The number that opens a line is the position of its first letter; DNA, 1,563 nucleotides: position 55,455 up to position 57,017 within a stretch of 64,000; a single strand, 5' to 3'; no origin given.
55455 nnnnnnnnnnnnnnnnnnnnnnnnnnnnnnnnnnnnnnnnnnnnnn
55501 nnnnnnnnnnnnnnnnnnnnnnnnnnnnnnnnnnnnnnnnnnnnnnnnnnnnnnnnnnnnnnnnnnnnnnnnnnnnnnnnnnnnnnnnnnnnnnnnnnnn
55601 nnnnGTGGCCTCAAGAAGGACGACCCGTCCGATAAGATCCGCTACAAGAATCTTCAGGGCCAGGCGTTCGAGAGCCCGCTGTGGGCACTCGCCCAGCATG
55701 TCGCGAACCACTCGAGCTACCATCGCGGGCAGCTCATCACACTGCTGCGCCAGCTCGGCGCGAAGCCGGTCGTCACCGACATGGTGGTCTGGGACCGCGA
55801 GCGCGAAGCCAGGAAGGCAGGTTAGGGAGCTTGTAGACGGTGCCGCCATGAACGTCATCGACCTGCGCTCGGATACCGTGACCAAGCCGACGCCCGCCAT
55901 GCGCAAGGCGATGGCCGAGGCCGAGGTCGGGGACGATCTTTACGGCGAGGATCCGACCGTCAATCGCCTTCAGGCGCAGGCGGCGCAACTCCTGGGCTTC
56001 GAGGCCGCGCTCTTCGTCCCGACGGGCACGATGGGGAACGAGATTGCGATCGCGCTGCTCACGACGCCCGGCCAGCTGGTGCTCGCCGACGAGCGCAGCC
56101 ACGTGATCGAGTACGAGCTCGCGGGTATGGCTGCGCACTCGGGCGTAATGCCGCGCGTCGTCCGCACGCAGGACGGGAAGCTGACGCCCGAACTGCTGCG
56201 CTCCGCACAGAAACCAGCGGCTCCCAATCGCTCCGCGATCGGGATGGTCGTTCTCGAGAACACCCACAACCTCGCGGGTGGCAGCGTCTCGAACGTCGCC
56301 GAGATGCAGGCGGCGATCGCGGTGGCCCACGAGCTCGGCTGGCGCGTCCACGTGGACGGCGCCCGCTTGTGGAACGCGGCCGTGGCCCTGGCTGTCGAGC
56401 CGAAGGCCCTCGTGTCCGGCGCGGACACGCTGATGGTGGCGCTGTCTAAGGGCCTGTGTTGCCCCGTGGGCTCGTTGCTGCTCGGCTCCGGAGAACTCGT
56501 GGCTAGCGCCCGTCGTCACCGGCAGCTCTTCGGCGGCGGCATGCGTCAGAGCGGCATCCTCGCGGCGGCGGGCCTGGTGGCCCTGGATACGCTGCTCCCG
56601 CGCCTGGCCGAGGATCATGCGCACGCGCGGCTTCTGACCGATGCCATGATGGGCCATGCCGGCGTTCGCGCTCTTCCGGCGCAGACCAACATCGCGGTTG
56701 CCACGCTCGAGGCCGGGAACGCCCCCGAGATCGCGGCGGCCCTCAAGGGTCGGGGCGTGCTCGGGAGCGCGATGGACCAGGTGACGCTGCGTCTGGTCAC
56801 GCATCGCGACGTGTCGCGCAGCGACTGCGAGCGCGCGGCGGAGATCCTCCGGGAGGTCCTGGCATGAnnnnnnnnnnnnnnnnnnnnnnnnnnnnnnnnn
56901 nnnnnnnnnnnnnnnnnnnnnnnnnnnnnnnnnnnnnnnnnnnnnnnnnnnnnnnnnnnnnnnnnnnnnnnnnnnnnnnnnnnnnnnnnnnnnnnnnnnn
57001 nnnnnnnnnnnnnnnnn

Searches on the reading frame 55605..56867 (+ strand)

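Call 58: search_protein_families(library=pfam, proteins=[window:55605-56867:+], max_evalue=0.0001)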
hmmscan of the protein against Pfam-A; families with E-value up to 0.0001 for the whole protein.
window:55605-56867:+ (420 aa): 2 families
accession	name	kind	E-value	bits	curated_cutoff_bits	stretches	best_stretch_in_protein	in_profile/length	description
PF01212.27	Beta_elim_lyase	-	8.1e-94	314.6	27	1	86-368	1-285/288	Beta-eliminating lyase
PF00155.27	Aminotran_1_2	-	4.5e-07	29.8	19.7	1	90-253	14-187/361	Aminotransferase class I and II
